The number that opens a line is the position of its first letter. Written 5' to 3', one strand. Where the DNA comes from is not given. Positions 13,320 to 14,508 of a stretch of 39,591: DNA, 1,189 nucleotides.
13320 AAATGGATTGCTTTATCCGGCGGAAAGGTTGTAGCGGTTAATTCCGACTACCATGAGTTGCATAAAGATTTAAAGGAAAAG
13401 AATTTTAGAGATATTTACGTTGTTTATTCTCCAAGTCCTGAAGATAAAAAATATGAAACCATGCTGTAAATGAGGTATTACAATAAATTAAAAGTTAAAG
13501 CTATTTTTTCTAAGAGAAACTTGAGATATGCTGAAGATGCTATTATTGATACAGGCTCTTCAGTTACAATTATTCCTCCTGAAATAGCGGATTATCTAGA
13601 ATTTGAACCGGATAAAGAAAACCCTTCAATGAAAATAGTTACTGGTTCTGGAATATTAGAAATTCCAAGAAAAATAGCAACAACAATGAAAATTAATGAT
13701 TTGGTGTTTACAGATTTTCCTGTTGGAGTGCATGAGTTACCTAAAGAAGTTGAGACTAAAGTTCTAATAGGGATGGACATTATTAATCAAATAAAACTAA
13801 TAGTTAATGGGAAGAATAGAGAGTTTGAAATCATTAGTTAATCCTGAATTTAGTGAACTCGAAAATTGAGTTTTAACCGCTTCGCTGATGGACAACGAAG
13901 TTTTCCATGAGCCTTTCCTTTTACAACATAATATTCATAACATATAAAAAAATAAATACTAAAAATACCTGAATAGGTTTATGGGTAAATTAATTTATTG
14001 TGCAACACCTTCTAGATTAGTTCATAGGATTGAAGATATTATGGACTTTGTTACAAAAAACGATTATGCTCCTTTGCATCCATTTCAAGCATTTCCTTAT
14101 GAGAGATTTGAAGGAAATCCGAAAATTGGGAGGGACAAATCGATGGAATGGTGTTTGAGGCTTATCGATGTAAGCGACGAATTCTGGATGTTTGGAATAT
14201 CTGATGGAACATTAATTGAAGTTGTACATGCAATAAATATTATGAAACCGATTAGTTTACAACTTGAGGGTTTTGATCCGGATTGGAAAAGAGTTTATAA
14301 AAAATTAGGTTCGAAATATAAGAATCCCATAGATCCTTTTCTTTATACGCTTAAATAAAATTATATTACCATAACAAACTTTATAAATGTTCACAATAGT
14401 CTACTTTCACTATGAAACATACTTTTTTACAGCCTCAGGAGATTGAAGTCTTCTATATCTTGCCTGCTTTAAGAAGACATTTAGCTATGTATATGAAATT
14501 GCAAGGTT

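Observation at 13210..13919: Two-gene cassette (DUF5678-like + retropepsin-like protease) bracketed by a duplicated aldo-keto reductase 3' end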

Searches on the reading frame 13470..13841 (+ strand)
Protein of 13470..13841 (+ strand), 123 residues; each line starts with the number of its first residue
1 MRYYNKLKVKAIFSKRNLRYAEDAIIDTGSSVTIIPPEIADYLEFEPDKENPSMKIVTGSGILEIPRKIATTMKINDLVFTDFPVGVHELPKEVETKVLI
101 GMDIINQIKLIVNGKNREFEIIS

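Call 3: search_protein_families(library=pfam, proteins=[window:13470-13841:+], max_evalue=0.1)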
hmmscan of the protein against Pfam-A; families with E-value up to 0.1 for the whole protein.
window:13470-13841:+ (123 aa): 3 families
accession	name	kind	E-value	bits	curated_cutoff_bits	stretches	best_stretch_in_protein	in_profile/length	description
PF13650.11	Asp_protease_2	-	1.4e-11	45.3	24.3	1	23-103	11-89/90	Aspartyl protease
PF13975.11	gag-asp_proteas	-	2.3e-11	44.5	28.2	1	23-107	11-92/92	gag-polyprotein putative aspartyl protease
PF09668.16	Asp_protease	-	0.043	14.4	26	1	23-112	22-108/109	Aspartyl protease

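Call 10: find_encoding_contigs(protein=window:13470-13841:+, flank=6000, max_places=10)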
Protein window:13470-13841:+ (123 aa): 3 contigs read that carry it; 3 places shown.
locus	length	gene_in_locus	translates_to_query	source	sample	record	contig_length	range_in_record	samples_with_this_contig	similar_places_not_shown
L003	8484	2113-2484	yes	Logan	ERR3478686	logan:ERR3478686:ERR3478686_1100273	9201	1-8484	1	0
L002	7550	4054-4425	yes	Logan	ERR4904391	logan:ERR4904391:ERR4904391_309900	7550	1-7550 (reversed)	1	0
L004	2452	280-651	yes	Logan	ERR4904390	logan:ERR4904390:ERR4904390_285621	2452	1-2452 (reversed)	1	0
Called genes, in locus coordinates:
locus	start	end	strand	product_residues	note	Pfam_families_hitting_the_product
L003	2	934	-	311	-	?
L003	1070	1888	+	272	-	PF00248:Aldo_ket_red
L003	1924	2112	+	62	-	PF18929:DUF5678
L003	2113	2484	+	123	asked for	PF13650:Asp_protease_2, PF13975:gag-asp_proteas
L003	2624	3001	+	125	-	-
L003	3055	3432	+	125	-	-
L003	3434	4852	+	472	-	PF19295:SufBD_N (weak), PF01458:SUFBD_core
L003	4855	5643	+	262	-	PF01458:SUFBD_core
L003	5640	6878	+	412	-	PF00155:Aminotran_1_2, PF00266:Aminotran_5, PF01053:Cys_Met_Meta_PP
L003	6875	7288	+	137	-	PF01592:NifU_N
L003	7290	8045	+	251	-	PF02463:SMC_N (weak), PF00005:ABC_tran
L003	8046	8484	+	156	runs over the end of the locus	PF01883:FeS_assembly_P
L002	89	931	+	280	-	PF01464:SLT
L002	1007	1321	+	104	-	PF00355:Rieske, PF13806:Rieske_2, PF22543:Rieske_4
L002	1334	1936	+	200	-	PF00081:Sod_Fe_N, PF02777:Sod_Fe_C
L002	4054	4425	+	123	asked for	PF13650:Asp_protease_2, PF13975:gag-asp_proteas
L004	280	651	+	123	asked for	PF13650:Asp_protease_2, PF13975:gag-asp_proteas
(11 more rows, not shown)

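Call 17: find_homologous_proteins(query=window:13470-13841:+, max_evalue=0.00001)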
Query window:13470-13841:+ (123 aa): 18 proteins with E <= 0.00001 among 21 candidates.
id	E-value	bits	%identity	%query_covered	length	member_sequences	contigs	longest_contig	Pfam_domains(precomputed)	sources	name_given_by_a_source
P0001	1.6e-72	259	100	100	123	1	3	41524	PF13650.12,PF13975.12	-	-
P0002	7.1e-57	209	79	100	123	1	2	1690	PF13650.12,PF13975.12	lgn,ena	-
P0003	1.3e-55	204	78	100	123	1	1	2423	PF13650.12,PF13975.12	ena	-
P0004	6.5e-55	202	79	100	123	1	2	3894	PF13650.12,PF13975.12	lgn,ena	-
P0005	2.3e-52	194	74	98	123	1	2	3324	PF13650.12,PF13975.12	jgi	-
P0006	1.1e-50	189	77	97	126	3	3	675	PF13650.12,PF13975.12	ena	-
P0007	1.2e-50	189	74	98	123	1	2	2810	PF13650.12,PF13975.12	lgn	-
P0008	1.4e-48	182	75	97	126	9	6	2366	PF13650.12,PF13975.12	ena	-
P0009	1.7e-48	182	75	97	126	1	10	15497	PF13650.12,PF13975.12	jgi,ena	-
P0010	5.1e-48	180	71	98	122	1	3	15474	PF13650.12,PF13975.12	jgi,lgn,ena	-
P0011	4.4e-47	177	75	97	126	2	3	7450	PF13650.12,PF13975.12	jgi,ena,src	-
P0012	1.7e-45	172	73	89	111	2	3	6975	PF13650.12,PF13975.12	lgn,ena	-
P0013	6.4e-44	167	74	91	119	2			PF13650.12,PF13975.12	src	-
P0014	1.3e-39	153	63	98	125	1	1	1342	PF13650.12,PF13975.12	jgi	-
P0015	5.9e-39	151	62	95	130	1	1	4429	PF13650.12,PF13975.12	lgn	-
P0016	6.1e-37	144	60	95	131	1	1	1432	PF13650.12,PF13975.12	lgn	-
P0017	1.8e-36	143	59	98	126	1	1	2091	PF13650.12,PF13975.12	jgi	-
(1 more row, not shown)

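Call 18: find_encoding_contigs(protein=P0010, flank=4000, max_places=4)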
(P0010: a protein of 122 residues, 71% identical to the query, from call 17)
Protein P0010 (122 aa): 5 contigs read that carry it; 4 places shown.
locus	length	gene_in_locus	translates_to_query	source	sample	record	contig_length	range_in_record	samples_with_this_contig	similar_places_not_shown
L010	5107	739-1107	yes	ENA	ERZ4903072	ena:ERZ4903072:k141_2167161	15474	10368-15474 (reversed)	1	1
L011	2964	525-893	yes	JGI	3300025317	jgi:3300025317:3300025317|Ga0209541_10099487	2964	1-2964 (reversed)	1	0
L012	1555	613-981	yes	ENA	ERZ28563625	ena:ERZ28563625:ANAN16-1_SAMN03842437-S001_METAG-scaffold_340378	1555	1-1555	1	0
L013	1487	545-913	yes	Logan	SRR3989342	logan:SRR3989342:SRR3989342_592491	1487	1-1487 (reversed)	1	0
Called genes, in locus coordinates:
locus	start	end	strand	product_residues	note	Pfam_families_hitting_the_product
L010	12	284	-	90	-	-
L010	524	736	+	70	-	PF18929:DUF5678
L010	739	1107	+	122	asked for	PF13650:Asp_protease_2, PF13975:gag-asp_proteas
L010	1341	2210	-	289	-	PF13793:Pribosyltran_N, PF00156:Pribosyltran, PF14681:UPRTase (weak), PF14572:Pribosyl_synth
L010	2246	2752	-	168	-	PF11848:DUF3368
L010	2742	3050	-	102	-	PF03683:UPF0175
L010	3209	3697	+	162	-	PF07155:ECF-ribofla_trS (weak), PF12822:ECF_trnsprt (weak)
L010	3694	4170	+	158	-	PF00156:Pribosyltran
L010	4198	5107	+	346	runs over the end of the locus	PF00583:Acetyltransf_1, PF13673:Acetyltransf_10 (weak), PF13508:Acetyltransf_7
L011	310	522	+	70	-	PF18929:DUF5678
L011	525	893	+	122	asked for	PF13650:Asp_protease_2, PF13975:gag-asp_proteas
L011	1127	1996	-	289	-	PF13793:Pribosyltran_N, PF00156:Pribosyltran, PF14681:UPRTase (weak), PF14572:Pribosyl_synth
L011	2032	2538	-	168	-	PF11848:DUF3368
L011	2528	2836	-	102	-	PF03683:UPF0175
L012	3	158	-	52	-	?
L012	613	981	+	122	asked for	PF13650:Asp_protease_2, PF13975:gag-asp_proteas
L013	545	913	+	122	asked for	PF13650:Asp_protease_2, PF13975:gag-asp_proteas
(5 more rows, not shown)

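Call 19: find_encoding_contigs(protein=P0009, flank=4000, max_places=6)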
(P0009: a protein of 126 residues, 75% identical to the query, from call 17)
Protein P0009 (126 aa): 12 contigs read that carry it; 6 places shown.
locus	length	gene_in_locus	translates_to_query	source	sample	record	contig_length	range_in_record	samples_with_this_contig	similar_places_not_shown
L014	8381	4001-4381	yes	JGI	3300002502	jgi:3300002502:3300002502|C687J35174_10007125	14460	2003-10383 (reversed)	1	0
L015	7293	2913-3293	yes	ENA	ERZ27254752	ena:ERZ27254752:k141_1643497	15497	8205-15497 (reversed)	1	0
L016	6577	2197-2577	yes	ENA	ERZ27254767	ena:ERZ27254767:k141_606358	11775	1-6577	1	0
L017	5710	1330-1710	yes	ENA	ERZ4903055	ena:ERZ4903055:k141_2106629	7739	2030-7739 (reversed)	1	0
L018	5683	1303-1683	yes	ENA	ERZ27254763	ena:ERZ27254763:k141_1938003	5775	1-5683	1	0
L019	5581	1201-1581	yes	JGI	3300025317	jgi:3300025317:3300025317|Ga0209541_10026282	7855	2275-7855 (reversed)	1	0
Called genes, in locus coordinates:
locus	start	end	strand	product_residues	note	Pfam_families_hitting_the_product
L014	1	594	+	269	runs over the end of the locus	PF01464:SLT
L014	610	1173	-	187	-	-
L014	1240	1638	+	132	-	-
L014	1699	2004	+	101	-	PF00355:Rieske, PF13806:Rieske_2, PF22543:Rieske_4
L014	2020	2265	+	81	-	-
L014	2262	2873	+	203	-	-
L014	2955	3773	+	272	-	PF00248:Aldo_ket_red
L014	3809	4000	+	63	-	PF18929:DUF5678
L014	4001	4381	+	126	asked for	PF13650:Asp_protease_2, PF13975:gag-asp_proteas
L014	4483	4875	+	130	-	-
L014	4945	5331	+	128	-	-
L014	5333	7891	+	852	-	PF19295:SufBD_N (weak), PF14890:Intein_splicing, PF14528:LAGLIDADG_3, PF01458:SUFBD_core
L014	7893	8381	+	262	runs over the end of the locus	PF01458:SUFBD_core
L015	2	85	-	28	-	?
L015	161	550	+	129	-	-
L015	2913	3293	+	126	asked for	PF13650:Asp_protease_2, PF13975:gag-asp_proteas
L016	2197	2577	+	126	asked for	PF13650:Asp_protease_2, PF13975:gag-asp_proteas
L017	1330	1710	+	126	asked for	PF13650:Asp_protease_2, PF13975:gag-asp_proteas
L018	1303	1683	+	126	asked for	PF13650:Asp_protease_2, PF13975:gag-asp_proteas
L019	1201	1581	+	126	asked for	PF13650:Asp_protease_2, PF13975:gag-asp_proteas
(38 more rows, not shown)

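Call 20: find_encoding_contigs(protein=P0015, flank=4000, max_places=4)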
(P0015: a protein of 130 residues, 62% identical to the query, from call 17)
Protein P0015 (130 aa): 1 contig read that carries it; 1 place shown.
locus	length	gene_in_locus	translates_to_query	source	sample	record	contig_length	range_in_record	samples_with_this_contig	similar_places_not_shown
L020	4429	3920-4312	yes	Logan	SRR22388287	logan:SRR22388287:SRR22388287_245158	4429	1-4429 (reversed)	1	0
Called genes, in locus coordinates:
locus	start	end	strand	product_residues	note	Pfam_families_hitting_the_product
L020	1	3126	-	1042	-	?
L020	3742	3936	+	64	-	PF18929:DUF5678 (weak)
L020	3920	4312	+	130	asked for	PF13650:Asp_protease_2, PF13975:gag-asp_proteas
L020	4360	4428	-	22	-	?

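Call 27: search_protein_families(library=ncbifam, proteins=[window:13470-13841:+], max_evalue=0.1)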
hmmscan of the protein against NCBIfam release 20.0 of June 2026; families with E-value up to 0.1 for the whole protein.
window:13470-13841:+ (123 aa): 2 families
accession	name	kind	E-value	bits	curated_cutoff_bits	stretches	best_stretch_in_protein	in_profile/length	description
TIGR02281.1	clan_AA_DTGA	subfamily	2.8e-06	27.5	57.95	1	23-109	24-108/121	TIGR02281 family clan AA aspartic protease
TIGR03698.1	clan_AA_DTGF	subfamily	0.0055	17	57.35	1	23-118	18-106/107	clan AA aspartic protease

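Call 28: search_protein_families(library=padloc, proteins=[window:13470-13841:+], max_evalue=0.1)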
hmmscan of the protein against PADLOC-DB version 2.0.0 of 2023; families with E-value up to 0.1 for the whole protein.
window:13470-13841:+ (123 aa): 4 families
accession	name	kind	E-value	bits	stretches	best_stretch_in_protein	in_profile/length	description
PDLC04405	PDC-M08B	-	8.3e-14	49.7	1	9-118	14-122/127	-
PDLC04402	PDC-M08B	-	5.5e-10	37.4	1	15-118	19-123/128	-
PDLC04403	PDC-M08B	-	5.7e-06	24.7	1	25-117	2-94/101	-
PDLC01133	PEPT_D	-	0.012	13.9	1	67-118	50-101/105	"Aspartyl protease, in the type III operon in Sulfolobales"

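Call 33: find_related_loci(query=A1, collection=metagenome_contigs, flank=3000)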
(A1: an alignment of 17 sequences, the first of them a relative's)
Query A1 (123 aa) in metagenome_contigs; peptide patterns used: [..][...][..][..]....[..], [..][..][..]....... (x = any residue, [..] = any of these).
181 stretches matched a pattern; 7 encode a relative of the query (tblastn E <= 1e-3); 7 distinct loci.
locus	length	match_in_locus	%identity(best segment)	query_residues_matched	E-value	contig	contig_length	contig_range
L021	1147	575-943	79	1-123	1e-66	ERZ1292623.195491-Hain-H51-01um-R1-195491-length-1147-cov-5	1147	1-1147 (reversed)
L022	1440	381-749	78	1-123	8e-66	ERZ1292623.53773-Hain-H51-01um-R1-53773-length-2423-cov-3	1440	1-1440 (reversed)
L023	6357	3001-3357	76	5-123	3e-57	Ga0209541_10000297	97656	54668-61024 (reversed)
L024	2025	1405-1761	77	5-123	2e-57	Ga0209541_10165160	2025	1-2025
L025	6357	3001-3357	75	5-123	4e-56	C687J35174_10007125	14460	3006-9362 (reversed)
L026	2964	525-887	71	1-121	1e-55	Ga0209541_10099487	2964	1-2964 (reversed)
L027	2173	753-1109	75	5-123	1e-55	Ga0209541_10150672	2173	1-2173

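Call 34: find_related_loci(query=A1, collection=viral_contigs, flank=3000)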
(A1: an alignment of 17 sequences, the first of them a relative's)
Query A1 (123 aa) in viral_contigs; peptide patterns used: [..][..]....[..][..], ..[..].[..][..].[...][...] (x = any residue, [..] = any of these).
52 stretches matched a pattern, but none encodes a relative of the query by tblastn (E <= 1e-3).

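Call 45: search_dna_similar(query=window:13470-13841:+, collection=plasmids, mode=protein, max_evalue=0.001)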
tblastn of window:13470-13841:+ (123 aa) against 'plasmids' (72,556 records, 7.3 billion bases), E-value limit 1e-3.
No match.

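Call 46: search_dna_similar(query=window:13470-13841:+, collection=phages, mode=protein, max_evalue=0.001)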
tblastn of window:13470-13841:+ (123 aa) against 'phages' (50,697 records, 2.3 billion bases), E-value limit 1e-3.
No match.

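Call 50: search_protein_families(library=pfam, proteins=[L024:289-1086:+, L014:4483-4875:+, L027:1185-1625:+, L022:897-1340:+, L010:12-284:-, L020:1-3027:-], max_evalue=0.01)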
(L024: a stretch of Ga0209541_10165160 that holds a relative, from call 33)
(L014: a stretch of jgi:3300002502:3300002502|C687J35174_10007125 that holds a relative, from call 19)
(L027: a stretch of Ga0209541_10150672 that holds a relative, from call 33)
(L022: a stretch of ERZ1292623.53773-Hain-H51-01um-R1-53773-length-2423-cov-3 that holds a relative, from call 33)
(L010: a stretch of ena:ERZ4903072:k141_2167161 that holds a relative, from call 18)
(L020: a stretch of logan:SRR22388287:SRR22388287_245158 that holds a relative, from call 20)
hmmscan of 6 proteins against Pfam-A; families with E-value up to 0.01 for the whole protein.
L024:289-1086:+ (265 aa): 4 families
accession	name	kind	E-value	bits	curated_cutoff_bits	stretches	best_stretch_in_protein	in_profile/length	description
PF13610.12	DDE_Tnp_IS240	-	2.9e-16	60.3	27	1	104-237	3-124/139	DDE domain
PF03050.20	DDE_Tnp_IS66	-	3.5e-05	23.8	23.1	1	62-179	25-143/284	Transposase IS66 family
PF01610.23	DDE_Tnp_ISL3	-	0.0006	20.1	23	0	189-232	189-233/240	Transposase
PF00665.32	rve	-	0.0013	19.4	32.6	1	104-182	7-87/102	Integrase core domain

L014:4483-4875:+ (130 aa): 1 family
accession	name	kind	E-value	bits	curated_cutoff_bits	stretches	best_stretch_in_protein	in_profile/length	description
PF14377.11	UBM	-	0.0057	16.5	23.3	1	36-52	13-29/35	Ubiquitin binding region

L027:1185-1625:+ (146 aa): 0 families

L022:897-1340:+ (147 aa): 0 families

L010:12-284:- (90 aa): 0 families

L020:1-3027:- (1009 aa): 1 family
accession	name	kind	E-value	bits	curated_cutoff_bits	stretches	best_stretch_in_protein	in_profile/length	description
PF01436.27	NHL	-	0.00091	19.6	20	0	920-933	13-26/28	NHL repeat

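Call 51: search_solved_structures(query=window:13470-13841:+, max_evalue=1)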
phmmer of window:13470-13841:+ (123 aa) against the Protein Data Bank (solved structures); distinct sequences matched with E-value up to 1: 0.

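Call 65: predict_structure(alignment_id=A1)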
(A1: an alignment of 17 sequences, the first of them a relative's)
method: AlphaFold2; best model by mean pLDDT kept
length: 123 residues; sequences in the alignment: 17
mean_pLDDT: 33.2   pTM: 0.25
mean pLDDT of the five models: 33.2, 31.6, 31.1, 30.6, 30.1
residues with pLDDT >= 90: 0; 70-90: 0; 50-70: 0; < 50: 123
segments of 3 or more residues with pLDDT < 50: 1-123
pLDDT, mean of each block of 10 residues (from residue 1): 34 36 34 34 38 38 36 35 27 28 27 31 33
secondary structure, 60 per line:
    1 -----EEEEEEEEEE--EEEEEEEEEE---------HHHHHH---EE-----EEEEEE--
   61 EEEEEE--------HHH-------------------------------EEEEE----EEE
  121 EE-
elements in order: E6-15 E18-27 H37-42 E53-58 E61-66 E109-113 E118-122

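Call 66: search_solved_structures(query=A1, max_evalue=1, show_alignments=1)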
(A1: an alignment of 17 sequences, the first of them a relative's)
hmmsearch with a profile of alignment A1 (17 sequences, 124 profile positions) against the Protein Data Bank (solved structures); distinct sequences matched with E-value up to 1: 2.
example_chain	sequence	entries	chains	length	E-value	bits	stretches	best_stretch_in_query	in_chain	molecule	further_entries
4z2z_A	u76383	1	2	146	0.048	16.7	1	18-122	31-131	DNA damage-inducible protein 1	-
2i1a_A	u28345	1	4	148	0.053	16.6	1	18-122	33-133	DNA damage-inducible protein DDI1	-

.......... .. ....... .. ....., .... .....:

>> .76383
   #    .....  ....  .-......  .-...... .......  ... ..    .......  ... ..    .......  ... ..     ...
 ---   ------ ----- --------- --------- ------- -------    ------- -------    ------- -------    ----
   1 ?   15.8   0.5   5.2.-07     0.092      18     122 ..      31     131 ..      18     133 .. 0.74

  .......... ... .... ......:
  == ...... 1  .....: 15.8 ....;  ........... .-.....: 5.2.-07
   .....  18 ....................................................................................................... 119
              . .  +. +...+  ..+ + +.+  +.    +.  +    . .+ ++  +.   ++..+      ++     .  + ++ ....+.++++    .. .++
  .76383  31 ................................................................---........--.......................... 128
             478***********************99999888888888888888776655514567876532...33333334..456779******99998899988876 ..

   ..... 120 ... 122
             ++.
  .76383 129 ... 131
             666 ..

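Call 97: find_encoding_contigs(protein=P0012, flank=3500, max_places=3)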
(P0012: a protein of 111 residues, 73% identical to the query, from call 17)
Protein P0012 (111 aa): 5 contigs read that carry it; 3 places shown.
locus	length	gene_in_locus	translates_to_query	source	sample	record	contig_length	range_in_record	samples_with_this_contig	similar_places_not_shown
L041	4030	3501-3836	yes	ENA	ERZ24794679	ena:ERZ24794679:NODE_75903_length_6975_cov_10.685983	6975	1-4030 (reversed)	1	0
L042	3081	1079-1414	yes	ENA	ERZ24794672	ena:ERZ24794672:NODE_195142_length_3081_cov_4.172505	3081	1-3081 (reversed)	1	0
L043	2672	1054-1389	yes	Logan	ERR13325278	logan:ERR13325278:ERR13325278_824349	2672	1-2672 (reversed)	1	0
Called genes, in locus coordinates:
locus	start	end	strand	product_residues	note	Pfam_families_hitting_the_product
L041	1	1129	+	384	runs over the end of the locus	PF12323:HTH_OrfB_IS605, PF01385:OrfB_IS605, PF07282:Cas12f1-like_TNB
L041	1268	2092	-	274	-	PF01478:Peptidase_A24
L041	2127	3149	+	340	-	-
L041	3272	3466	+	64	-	PF18929:DUF5678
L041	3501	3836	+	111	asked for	PF13650:Asp_protease_2, PF13975:gag-asp_proteas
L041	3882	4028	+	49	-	?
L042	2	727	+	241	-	?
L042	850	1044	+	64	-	PF18929:DUF5678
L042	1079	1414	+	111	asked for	PF13650:Asp_protease_2, PF13975:gag-asp_proteas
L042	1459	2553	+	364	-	PF06482:Endostatin (weak), PF07588:DUF1554 (faint)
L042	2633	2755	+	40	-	-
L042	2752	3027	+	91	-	-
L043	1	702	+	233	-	?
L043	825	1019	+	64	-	PF18929:DUF5678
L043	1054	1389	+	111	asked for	PF13650:Asp_protease_2, PF13975:gag-asp_proteas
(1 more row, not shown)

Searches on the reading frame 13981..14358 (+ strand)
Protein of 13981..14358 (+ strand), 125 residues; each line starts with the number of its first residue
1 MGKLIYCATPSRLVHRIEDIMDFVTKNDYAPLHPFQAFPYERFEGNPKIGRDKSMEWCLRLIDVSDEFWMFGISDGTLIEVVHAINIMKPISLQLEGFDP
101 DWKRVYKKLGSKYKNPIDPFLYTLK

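Call 3: search_protein_families(library=pfam, proteins=[window:13981-14358:+], max_evalue=0.1)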
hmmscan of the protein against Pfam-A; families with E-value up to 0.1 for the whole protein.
window:13981-14358:+ (125 aa): 1 family
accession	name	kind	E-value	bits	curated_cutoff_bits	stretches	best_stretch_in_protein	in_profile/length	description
PF24963.1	DUF7768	-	0.00048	20.8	26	1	13-92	16-96/98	Domain of unknown function (DUF7768)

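Call 27: search_protein_families(library=ncbifam, proteins=[window:13981-14358:+], max_evalue=0.1)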
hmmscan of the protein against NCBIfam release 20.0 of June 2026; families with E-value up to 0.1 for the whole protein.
window:13981-14358:+ (125 aa): 0 families

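Call 28: search_protein_families(library=padloc, proteins=[window:13981-14358:+], max_evalue=0.1)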
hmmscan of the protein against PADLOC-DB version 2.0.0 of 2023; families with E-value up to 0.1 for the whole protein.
window:13981-14358:+ (125 aa): 0 families
